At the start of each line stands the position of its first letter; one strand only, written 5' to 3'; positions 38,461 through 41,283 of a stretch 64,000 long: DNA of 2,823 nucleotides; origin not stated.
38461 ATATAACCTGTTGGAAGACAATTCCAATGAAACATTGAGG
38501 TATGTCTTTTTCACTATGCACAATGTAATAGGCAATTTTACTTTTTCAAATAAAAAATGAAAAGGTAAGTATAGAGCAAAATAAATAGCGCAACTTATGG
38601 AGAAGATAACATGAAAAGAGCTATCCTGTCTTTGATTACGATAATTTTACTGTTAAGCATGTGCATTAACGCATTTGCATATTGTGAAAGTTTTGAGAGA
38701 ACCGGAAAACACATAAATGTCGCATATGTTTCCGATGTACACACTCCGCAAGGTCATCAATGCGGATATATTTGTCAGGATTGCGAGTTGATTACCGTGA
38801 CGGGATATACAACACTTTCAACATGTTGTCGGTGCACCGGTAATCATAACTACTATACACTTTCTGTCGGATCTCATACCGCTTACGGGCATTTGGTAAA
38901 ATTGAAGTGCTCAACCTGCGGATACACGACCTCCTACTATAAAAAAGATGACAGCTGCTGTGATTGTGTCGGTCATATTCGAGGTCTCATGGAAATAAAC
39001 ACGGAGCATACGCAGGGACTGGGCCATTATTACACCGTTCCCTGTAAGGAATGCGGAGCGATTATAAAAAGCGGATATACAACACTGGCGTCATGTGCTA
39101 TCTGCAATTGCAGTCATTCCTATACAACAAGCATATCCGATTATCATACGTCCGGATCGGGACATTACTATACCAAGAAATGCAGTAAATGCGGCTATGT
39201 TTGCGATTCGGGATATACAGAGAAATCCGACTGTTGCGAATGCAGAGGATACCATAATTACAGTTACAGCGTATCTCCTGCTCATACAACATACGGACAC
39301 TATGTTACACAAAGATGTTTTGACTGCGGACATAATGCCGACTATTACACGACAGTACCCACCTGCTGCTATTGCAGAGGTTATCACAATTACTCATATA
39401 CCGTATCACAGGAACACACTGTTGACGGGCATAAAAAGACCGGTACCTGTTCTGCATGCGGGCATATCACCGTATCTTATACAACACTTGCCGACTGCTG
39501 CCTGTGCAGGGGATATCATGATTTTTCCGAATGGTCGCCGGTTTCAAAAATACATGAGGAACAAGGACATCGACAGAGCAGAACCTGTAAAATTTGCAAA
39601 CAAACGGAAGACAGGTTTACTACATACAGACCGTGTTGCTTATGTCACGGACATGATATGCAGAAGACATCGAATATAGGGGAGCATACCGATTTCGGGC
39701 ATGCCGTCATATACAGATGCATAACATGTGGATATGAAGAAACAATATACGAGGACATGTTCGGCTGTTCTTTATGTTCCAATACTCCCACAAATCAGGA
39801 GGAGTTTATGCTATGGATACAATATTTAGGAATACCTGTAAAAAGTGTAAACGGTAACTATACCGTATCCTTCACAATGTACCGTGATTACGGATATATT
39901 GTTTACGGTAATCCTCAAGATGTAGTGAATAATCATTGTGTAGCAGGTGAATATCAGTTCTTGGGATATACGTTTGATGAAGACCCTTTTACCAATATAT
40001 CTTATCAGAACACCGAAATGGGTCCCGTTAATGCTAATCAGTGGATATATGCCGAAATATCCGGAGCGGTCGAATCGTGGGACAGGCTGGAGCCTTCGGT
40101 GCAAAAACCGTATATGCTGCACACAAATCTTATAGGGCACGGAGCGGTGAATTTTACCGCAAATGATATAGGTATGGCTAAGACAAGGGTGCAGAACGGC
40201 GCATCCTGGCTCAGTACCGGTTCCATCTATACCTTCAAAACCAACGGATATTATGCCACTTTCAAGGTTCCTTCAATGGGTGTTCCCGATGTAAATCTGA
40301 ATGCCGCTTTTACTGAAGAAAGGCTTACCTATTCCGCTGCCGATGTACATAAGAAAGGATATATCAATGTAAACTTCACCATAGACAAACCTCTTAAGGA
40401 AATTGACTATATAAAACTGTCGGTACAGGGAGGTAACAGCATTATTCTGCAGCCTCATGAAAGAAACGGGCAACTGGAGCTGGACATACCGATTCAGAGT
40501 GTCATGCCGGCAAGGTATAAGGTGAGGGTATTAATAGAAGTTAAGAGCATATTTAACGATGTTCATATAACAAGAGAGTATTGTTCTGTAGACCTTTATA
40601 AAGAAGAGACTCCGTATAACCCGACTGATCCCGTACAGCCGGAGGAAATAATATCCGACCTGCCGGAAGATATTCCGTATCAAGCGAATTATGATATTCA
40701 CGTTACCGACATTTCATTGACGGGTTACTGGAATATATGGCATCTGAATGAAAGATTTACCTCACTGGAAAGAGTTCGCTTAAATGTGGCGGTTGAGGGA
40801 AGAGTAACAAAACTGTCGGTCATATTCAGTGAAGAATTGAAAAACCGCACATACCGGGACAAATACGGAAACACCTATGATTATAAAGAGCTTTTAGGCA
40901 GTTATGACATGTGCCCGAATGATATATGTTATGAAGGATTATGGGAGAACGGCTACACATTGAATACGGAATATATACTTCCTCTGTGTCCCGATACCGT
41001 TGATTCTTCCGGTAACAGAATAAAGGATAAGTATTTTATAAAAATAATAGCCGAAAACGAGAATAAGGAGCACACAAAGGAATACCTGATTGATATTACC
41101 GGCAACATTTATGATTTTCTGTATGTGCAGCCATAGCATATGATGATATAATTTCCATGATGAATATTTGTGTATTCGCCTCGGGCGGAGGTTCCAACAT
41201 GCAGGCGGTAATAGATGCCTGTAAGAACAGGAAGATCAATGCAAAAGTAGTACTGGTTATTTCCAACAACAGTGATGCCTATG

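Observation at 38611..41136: Secreted protein with eight tandem Cys4/His3-4 modules of a pattern I do not recognise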

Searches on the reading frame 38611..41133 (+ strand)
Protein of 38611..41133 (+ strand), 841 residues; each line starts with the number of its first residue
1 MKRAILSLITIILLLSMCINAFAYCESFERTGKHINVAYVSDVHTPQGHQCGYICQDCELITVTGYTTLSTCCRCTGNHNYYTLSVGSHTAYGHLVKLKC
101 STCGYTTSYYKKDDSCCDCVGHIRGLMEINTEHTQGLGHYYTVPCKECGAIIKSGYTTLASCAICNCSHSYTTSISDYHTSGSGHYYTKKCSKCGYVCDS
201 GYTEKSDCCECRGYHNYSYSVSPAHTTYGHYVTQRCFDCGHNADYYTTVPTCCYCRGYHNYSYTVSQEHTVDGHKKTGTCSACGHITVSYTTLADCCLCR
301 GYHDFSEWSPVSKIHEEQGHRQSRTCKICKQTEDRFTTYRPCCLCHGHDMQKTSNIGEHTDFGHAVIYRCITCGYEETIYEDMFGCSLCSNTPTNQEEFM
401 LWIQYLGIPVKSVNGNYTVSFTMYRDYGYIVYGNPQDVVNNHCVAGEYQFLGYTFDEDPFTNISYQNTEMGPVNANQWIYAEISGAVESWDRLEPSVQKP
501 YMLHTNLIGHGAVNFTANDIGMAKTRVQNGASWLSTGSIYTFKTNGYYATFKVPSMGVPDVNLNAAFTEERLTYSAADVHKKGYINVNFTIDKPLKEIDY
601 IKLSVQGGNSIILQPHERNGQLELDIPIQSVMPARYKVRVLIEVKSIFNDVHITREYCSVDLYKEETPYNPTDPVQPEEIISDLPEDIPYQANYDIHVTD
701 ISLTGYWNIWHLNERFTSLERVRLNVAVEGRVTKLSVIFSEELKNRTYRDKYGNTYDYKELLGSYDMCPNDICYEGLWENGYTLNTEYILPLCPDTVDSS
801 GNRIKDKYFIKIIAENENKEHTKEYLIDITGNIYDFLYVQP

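Call 6: search_protein_families(library=pfam, proteins=[window:38611-41133:+], max_evalue=1)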
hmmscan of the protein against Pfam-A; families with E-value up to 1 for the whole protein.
window:38611-41133:+ (841 aa): 0 families

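Call 7: search_protein_families(library=ncbifam, proteins=[window:38611-41133:+], max_evalue=1)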
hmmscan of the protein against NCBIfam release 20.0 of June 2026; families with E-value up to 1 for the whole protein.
window:38611-41133:+ (841 aa): 2 families
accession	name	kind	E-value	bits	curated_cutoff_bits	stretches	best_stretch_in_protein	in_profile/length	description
NF047340.1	Athe_2463_dom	domain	4.7e-06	27.2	36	1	422-551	4-176/177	Athe_2463 domain-containing protein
NF050822.3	collag_bnd_Cnm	exception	0.031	13.4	700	1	75-133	143-199/325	collagen-binding adhesin Cnm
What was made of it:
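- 39796..40272 (+): Athe_2463-type domain, about aa 396-554. This is the most conserved part of the family. NCBIfam NF047340 matches aa 422-551 at 27.2 bits, below the cut-off of 36 (call 7).
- On Athe_2463 domain (NCBIfam NF047340): The window protein scores 27.2 bits (E 4.7e-6) at aa 422-551 (call 7).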

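Call 8: find_homologous_proteins(query=window:38611-41133:+, max_evalue=0.001)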
Query window:38611-41133:+ (841 aa): 7 proteins with E <= 0.001 among 2761 candidates.
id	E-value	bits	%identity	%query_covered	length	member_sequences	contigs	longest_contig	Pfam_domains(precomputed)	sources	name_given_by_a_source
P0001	0.0e+0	2016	100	100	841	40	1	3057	-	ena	-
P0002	0.0e+0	1562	77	100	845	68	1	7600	PF24749.3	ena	-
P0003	0.0e+0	1349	66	100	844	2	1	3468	-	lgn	-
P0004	0.0e+0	1038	49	100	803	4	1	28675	-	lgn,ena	-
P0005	3.1e-271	920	53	90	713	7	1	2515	-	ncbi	ncbi:MAG: hypothetical protein WCY62_11285, partial [Clostridia bacterium]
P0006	4.5e-73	265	35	53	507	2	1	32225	-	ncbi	-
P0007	1.4e-67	247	33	53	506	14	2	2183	-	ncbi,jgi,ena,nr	ncbi:MAG TPA: hypothetical protein PLH18_08425 [Clostridia bacterium]|nr:hypothetical protein [Clost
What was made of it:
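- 38611..41136 (+): Whole ORF, 841 aa plus stop codon. An identical protein is in the public collection as P0001 (call 8).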

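Call 9: search_solved_structures(query=window:38611-41133:+, max_evalue=10, show_alignments=2)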
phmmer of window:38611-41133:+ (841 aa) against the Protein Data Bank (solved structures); distinct sequences matched with E-value up to 10: 2.
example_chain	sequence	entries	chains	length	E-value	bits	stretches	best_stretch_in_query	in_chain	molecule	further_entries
2zds_A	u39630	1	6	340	0.59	11.2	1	279-342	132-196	Putative DNA-binding protein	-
8bk1_A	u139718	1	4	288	2.8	9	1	385-445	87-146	Mutant Imine Reductase IR007-143 from Amycolatopsis azurea, E120A, M197W, M206S, A213P, D2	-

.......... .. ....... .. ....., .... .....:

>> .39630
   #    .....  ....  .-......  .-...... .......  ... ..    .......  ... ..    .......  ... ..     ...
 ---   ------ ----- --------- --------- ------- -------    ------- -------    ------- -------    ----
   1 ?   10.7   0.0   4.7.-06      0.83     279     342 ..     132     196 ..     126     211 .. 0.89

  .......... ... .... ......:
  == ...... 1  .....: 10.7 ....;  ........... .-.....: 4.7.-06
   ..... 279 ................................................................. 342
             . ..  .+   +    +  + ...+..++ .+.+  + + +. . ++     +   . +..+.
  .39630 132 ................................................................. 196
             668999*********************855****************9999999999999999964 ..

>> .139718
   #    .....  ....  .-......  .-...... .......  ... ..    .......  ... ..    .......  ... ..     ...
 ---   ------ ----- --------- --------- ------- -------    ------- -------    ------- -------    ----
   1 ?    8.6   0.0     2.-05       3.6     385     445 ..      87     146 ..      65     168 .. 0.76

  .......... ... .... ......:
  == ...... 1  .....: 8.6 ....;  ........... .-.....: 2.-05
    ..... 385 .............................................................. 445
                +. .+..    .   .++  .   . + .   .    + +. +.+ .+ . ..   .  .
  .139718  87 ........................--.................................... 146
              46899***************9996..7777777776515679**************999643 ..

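Call 11: search_protein_families(library=pfam, proteins=[P0002, P0003, P0004, P0005, P0006, P0007], max_evalue=10)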
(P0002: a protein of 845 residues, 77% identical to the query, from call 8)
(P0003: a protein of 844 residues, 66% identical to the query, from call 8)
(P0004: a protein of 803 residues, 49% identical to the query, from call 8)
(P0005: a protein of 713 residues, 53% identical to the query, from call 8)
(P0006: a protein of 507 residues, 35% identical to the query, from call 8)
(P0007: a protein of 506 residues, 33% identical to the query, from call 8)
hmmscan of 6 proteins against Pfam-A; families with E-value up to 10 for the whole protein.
P0002 (845 aa): 1 family
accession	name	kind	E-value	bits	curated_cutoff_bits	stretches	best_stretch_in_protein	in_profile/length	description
PF24749.2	DUF7695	-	2.5e-05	24.3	25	2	143-178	7-40/58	Domain of unknown function (DUF7695)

P0003 (844 aa): 2 families
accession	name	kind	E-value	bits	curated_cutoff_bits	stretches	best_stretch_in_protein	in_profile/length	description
PF06676.16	DUF1178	-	0.15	12.9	31.6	1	298-352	7-61/147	Protein of unknown function (DUF1178)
PF14427.12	Pput2613-deam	-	4.8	7.5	25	1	330-363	64-97/118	Pput_2613-like deaminase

P0004 (803 aa): 0 families

P0005 (713 aa): 0 families

P0006 (507 aa): 0 families

P0007 (506 aa): 0 families
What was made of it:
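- On Pfam DUF7695 (PF24749): Orthologue P0002: 24.3 bits (call 11).
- Closest known: Pfam DUF7695. Same: P0002 scores 24.3 bits (E 2.5e-5) over the two knuckles of module 3 (call 11).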

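Call 12: search_protein_families(library=ncbifam, proteins=[P0002, P0003, P0004, P0005, P0006, P0007], max_evalue=1)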
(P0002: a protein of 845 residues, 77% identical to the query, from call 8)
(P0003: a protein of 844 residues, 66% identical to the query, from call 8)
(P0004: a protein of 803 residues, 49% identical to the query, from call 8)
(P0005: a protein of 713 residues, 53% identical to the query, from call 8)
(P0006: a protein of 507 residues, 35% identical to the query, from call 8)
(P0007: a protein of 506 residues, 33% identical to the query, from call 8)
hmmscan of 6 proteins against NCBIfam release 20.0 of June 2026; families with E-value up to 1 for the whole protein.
P0002 (845 aa): 1 family
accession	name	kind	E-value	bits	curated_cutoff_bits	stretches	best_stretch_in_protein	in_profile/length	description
NF047340.1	Athe_2463_dom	domain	4.8e-05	23.9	36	1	422-551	4-176/177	Athe_2463 domain-containing protein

P0003 (844 aa): 1 family
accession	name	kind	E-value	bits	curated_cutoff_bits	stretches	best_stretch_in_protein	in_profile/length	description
NF047340.1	Athe_2463_dom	domain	4.8e-05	23.9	36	1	422-551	4-176/177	Athe_2463 domain-containing protein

P0004 (803 aa): 1 family
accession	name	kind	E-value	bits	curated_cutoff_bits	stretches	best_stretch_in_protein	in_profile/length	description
NF047340.1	Athe_2463_dom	domain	0.0013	19.3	36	1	378-507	4-176/177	Athe_2463 domain-containing protein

P0005 (713 aa): 3 families
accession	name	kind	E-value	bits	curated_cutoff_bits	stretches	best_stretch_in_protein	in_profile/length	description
NF047340.1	Athe_2463_dom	domain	0.0025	18.3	36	1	295-365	5-100/177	Athe_2463 domain-containing protein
NF001981.1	PRK00773.1-1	equivalog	0.13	12.2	40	1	676-697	16-37/56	50S ribosomal protein L18Ae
TIGR00319.1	desulf_FeS4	domain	0.13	12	36.05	0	238-261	6-29/34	desulfoferrodoxin FeS4 iron-binding domain-containing protein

P0006 (507 aa): 2 families
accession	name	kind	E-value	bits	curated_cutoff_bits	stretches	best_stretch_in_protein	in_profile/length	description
NF047340.1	Athe_2463_dom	domain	1.4e-10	42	36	1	57-188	3-177/177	Athe_2463 domain-containing protein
NF008975.0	PRK12323.1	equivalog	0.27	9.9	875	1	301-399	440-530/709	DNA polymerase III subunit gamma/tau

P0007 (506 aa): 4 families
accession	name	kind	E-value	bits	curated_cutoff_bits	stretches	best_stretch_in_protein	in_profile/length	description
NF047340.1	Athe_2463_dom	domain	1.4e-11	45.2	36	1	56-188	2-177/177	Athe_2463 domain-containing protein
NF033845.1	MSCRAMM_ClfB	exception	0.17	9.8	999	1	281-350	513-579/871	MSCRAMM family adhesin clumping factor ClfB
TIGR02414.1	pepN_proteo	equivalog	0.27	9.3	718.2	1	26-61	421-456/868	aminopeptidase N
NF037973.1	metallo_SslE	exception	0.32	8.2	3000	1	302-349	38-82/1519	lipoprotein metalloprotease SslE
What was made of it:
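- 39796..40272 (+): Homologues P0006 and P0007 pass at 42 and 45 bits (call 12).
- On Athe_2463 domain (NCBIfam NF047340): P0006 and P0007 pass at 42 and 45 bits (call 12).
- Closest known: Athe_2463. Same: The C-terminal core starts with this domain (calls 7, 12).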

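Call 19: find_encoding_contigs(protein=P0004, flank=8000, max_places=3)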
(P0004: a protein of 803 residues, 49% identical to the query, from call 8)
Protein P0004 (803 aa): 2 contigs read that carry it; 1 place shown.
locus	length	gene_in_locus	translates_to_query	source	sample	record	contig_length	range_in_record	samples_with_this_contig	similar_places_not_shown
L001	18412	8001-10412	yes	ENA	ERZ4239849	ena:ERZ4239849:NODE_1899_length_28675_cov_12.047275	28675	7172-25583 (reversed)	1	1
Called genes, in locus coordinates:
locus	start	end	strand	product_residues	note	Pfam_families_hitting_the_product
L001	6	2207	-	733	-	PF13439:Glyco_transf_4, PF13477:Glyco_trans_4_2 (faint), PF00534:Glycos_transf_1, PF13692:Glyco_trans_1_4, PF04230:PS_pyruv_trans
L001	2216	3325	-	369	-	PF02073:Peptidase_M29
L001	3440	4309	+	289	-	PF00701:DHDPS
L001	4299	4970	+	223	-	PF02698:DUF218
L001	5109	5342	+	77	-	-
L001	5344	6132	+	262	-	PF11306:DUF3108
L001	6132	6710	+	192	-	PF12917:YfbR-like, PF13023:HD_3, PF01966:HD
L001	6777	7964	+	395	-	PF00395:SLH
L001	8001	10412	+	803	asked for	-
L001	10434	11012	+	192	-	PF00551:Formyl_trans_N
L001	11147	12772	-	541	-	PF01676:Metalloenzyme, PF06415:iPGM_N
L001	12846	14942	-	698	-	-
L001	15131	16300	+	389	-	PF07690:MFS_1, PF12832:MFS_1_like, PF07690:MFS_1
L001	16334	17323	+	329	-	PF00480:ROK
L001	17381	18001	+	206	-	PF13580:SIS_2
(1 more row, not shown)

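Call 20: find_encoding_contigs(protein=P0002, flank=8000, max_places=3)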
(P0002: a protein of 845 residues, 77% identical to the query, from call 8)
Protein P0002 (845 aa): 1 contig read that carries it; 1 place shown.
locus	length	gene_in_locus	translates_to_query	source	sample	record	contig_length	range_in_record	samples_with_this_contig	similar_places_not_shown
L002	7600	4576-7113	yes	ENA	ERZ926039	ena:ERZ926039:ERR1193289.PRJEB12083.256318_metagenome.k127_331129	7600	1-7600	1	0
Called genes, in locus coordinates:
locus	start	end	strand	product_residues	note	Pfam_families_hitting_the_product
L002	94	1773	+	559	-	-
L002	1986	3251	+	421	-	PF13173:AAA_14, PF13635:DUF4143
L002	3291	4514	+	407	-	PF00395:SLH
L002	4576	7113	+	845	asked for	PF24749:DUF7695 (weak)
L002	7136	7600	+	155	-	?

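Call 21: find_encoding_contigs(protein=P0006, flank=8000, max_places=3)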
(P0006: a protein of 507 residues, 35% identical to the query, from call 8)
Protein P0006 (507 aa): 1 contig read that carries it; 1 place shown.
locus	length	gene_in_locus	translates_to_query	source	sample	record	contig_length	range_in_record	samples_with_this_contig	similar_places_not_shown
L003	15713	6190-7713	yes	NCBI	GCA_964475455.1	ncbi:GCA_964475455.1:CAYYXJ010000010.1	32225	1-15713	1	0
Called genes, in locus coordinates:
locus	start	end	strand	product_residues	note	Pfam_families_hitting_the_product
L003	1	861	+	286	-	?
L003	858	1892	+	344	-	-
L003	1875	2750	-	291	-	PF00149:Metallophos, PF12850:Metallophos_2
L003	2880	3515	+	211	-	PF04542:Sigma70_r2 (weak)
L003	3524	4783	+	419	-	PF12791:RsgI_N (weak), PF23750:RsgI_M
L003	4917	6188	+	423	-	PF00395:SLH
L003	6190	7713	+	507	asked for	-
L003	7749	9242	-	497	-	PF02952:Fucose_iso_C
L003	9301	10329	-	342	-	PF01300:Sua5_yciO_yrdC, PF03481:Sua5_C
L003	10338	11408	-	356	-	PF03462:PCRF, PF00472:RF-1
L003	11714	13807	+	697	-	PF03477:ATP-cone, PF13597:NRDD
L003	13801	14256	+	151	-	PF13353:Fer4_12, PF04055:Radical_SAM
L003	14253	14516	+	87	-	-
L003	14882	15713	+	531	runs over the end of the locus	PF05496:RuvB_N (faint), PF13177:DNA_pol3_delta2, PF00004:AAA, PF07728:AAA_5 (faint), PF22608:DNAX_ATPase_lid, PF12169:DNA_pol3_gamma3 (weak)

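Call 69: search_protein_families(library=phrogs, proteins=[window:38611-41133:+], max_evalue=0.01)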
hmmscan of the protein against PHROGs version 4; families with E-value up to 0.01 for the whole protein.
window:38611-41133:+ (841 aa): 0 families
